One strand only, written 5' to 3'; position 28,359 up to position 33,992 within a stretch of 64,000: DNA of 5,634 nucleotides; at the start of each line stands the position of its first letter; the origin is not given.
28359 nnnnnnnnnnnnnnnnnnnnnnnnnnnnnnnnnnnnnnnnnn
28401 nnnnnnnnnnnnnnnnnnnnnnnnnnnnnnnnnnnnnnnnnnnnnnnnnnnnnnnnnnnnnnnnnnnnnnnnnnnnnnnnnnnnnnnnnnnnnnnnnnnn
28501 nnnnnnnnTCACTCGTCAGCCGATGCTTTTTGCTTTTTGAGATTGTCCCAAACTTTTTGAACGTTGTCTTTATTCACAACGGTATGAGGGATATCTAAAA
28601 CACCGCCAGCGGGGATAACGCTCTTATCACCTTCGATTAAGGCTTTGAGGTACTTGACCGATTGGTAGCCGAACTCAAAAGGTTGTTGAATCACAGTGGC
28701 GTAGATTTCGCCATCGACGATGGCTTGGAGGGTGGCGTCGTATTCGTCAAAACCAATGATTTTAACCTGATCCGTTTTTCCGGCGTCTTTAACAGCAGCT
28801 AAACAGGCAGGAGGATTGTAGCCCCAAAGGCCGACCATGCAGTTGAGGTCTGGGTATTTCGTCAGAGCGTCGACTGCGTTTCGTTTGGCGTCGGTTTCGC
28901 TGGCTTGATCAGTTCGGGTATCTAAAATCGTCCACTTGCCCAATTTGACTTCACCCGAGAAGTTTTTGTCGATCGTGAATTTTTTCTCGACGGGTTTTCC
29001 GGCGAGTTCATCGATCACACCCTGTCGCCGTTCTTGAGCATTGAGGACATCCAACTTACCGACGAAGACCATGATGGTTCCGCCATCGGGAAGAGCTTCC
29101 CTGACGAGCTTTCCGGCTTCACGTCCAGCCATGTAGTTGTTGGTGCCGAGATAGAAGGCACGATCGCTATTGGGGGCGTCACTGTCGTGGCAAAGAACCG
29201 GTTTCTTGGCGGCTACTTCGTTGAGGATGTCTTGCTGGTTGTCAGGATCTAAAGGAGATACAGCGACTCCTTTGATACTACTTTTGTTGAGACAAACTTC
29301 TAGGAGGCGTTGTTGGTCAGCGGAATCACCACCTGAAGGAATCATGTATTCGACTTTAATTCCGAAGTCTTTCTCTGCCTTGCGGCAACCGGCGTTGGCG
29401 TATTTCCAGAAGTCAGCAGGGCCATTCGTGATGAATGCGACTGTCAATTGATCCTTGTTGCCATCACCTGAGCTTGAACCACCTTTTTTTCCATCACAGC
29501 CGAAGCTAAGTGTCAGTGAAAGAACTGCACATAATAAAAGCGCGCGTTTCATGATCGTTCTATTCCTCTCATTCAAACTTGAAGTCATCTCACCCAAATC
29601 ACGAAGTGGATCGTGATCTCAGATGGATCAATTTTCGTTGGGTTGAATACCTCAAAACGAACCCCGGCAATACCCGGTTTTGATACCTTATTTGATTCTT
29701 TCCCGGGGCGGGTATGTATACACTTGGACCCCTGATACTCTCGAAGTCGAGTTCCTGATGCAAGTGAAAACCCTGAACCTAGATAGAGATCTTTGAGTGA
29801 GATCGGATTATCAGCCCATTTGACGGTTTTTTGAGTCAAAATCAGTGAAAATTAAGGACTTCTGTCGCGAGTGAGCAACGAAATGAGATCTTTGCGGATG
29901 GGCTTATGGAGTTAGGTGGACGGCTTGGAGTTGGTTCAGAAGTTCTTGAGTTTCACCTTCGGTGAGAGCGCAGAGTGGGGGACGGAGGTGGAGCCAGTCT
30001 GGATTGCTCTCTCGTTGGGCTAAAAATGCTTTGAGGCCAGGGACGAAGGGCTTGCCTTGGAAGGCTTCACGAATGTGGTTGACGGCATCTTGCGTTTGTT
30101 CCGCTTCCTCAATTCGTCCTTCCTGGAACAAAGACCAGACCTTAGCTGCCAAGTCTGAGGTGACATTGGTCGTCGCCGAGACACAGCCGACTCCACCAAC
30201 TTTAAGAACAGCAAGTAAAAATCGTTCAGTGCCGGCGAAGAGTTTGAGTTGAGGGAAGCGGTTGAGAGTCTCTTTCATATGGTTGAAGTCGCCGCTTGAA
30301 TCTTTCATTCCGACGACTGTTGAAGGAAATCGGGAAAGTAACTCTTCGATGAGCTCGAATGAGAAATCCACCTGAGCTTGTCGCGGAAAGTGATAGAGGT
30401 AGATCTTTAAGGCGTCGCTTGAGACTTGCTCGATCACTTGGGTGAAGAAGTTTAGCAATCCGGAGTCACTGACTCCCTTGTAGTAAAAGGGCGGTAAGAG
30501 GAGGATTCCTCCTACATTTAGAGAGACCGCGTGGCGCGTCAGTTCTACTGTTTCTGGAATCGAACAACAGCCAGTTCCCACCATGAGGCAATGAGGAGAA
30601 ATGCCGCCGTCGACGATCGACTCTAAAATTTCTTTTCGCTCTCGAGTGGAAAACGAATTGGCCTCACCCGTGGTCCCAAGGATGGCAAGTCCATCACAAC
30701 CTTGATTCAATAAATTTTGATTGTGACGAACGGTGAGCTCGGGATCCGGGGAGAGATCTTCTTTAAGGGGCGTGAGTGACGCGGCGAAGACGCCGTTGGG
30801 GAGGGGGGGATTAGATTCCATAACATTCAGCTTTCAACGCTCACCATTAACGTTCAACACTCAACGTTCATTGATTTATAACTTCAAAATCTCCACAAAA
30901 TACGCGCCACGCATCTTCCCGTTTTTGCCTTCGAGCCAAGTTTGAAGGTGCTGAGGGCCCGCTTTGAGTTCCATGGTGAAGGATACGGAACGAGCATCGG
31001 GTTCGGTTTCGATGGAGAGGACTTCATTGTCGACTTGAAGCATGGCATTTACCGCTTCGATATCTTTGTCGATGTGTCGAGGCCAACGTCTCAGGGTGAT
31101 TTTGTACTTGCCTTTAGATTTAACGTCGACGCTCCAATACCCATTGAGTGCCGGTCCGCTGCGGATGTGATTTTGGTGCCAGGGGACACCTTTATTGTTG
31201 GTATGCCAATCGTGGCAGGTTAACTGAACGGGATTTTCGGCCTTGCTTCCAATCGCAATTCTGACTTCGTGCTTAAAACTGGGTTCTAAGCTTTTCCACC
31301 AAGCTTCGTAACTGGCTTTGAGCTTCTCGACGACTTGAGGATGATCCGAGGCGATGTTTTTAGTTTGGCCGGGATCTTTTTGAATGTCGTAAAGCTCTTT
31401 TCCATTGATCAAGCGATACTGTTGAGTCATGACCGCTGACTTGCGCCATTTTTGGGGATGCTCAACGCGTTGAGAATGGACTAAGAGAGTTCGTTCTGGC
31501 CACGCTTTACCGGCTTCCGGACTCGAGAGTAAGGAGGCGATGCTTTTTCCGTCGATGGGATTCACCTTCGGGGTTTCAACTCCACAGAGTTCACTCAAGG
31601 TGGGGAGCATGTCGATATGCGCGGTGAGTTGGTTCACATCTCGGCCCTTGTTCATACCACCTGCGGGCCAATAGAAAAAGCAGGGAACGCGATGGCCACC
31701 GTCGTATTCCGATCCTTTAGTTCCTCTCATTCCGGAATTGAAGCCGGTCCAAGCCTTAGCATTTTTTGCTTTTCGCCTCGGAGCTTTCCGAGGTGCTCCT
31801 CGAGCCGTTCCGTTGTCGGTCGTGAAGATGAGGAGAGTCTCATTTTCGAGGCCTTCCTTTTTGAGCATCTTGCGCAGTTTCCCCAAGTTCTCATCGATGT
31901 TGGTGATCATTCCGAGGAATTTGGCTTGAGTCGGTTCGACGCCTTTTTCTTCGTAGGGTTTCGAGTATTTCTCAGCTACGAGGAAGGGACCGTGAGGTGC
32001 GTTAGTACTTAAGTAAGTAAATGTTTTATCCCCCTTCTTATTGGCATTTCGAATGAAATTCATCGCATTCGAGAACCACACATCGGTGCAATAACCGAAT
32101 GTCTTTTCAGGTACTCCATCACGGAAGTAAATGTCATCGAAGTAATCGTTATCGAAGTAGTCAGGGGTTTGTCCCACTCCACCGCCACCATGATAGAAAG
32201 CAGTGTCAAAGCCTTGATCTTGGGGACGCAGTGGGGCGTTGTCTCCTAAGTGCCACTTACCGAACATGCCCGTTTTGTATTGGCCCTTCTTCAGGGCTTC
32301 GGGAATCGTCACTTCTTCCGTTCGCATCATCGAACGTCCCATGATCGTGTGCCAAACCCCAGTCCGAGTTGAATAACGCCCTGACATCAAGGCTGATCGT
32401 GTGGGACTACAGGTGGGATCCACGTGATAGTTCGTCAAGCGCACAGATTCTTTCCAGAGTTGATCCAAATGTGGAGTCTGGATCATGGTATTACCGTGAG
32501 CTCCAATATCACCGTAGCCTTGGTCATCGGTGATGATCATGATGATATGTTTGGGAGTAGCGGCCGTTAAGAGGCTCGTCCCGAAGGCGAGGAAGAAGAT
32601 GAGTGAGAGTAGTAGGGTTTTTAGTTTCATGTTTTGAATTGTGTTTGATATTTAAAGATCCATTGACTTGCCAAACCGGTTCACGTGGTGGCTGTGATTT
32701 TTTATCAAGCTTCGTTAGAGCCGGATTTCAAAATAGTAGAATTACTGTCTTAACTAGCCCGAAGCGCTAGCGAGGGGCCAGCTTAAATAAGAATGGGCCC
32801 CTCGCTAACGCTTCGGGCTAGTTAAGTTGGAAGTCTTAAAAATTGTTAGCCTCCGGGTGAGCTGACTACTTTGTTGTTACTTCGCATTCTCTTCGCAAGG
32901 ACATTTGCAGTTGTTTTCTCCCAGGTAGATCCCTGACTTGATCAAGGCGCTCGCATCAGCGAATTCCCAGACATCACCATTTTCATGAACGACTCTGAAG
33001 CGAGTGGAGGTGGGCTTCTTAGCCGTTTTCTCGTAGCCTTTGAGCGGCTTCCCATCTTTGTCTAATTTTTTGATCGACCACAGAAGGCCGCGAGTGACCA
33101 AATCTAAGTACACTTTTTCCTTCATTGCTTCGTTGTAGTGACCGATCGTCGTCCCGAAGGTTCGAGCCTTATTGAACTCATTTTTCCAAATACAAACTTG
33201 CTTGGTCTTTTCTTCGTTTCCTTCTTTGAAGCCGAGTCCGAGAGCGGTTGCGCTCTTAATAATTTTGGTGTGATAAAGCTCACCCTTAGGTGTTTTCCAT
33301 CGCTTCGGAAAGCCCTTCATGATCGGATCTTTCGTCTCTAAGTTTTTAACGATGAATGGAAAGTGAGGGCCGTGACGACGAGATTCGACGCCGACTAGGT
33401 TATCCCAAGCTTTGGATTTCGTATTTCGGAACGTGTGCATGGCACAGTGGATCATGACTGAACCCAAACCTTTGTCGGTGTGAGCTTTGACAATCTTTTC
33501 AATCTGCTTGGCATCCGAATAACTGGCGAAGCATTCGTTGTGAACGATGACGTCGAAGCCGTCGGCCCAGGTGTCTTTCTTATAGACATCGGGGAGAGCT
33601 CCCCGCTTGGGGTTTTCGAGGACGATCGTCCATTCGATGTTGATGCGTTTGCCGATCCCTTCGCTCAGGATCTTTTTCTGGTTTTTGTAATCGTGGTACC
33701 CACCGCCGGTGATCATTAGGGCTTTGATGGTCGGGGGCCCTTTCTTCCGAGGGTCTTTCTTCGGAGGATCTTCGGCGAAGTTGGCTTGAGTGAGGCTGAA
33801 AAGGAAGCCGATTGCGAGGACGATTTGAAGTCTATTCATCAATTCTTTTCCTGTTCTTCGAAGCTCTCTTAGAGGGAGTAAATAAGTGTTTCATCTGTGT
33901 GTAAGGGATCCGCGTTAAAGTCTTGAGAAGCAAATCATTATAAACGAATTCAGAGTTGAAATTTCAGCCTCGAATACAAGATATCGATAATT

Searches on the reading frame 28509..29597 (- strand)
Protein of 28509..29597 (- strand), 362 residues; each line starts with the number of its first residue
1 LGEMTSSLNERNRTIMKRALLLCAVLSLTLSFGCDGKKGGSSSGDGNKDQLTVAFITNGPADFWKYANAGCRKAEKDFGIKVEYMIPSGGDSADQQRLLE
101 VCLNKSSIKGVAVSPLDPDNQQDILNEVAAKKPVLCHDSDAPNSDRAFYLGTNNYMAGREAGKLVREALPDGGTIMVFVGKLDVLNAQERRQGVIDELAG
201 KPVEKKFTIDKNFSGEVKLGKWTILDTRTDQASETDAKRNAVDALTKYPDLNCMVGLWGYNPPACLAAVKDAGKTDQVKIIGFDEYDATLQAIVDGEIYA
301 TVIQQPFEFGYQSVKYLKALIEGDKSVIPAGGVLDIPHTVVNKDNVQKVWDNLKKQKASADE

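Call 38: search_protein_families(library=pfam, proteins=[window:28509-29597:-], max_evalue=0.001)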
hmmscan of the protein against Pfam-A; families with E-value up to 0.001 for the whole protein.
window:28509-29597:- (362 aa): 1 family
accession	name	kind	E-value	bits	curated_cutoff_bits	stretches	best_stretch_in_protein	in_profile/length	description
PF13407.12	Peripla_BP_4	-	2.4e-55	188.3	35.1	1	59-325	7-258/258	Periplasmic binding protein domain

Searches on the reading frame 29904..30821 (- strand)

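Call 38: search_protein_families(library=pfam, proteins=[window:29904-30821:-], max_evalue=0.001)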
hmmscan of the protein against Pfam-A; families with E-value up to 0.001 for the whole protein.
window:29904-30821:- (305 aa): 1 family
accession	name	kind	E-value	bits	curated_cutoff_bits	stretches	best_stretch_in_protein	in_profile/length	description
PF00701.28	DHDPS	-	9.9e-48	162.8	22.1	1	9-300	3-288/289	Dihydrodipicolinate synthetase family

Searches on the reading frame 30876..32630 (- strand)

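Call 38: search_protein_families(library=pfam, proteins=[window:30876-32630:-], max_evalue=0.001)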
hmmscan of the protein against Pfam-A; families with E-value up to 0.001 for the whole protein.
window:30876-32630:- (584 aa): 3 families
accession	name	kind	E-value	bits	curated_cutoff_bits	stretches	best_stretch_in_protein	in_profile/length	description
PF00884.28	Sulfatase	-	3.4e-52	178.1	25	1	27-351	1-301/301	Sulfatase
PF16347.10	SGSH_C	-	7.5e-13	49.3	29.3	1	309-439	12-146/154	N-sulphoglucosamine sulphohydrolase, C-terminal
PF01663.27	Phosphodiest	-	2.4e-07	31.1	23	1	51-277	19-223/342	Type I phosphodiesterase / nucleotide pyrophosphatase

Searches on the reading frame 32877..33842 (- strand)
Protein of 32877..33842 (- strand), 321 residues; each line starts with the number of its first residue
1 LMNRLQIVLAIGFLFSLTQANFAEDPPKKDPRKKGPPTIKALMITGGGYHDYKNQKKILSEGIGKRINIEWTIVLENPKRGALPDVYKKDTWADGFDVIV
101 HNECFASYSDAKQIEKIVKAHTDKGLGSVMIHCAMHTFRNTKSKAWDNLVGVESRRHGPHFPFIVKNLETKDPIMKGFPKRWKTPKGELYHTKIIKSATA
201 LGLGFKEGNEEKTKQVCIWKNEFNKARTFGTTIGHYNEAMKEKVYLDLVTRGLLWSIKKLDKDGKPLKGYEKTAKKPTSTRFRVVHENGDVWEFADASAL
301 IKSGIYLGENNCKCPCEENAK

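Call 38: search_protein_families(library=pfam, proteins=[window:32877-33842:-], max_evalue=0.001)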
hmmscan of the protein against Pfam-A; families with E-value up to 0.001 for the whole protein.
window:32877-33842:- (321 aa): 1 family
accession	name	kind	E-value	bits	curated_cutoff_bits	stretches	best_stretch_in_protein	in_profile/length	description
PF06283.17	ThuA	-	4.7e-17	63.4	33.4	1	43-255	4-208/209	Trehalose utilisation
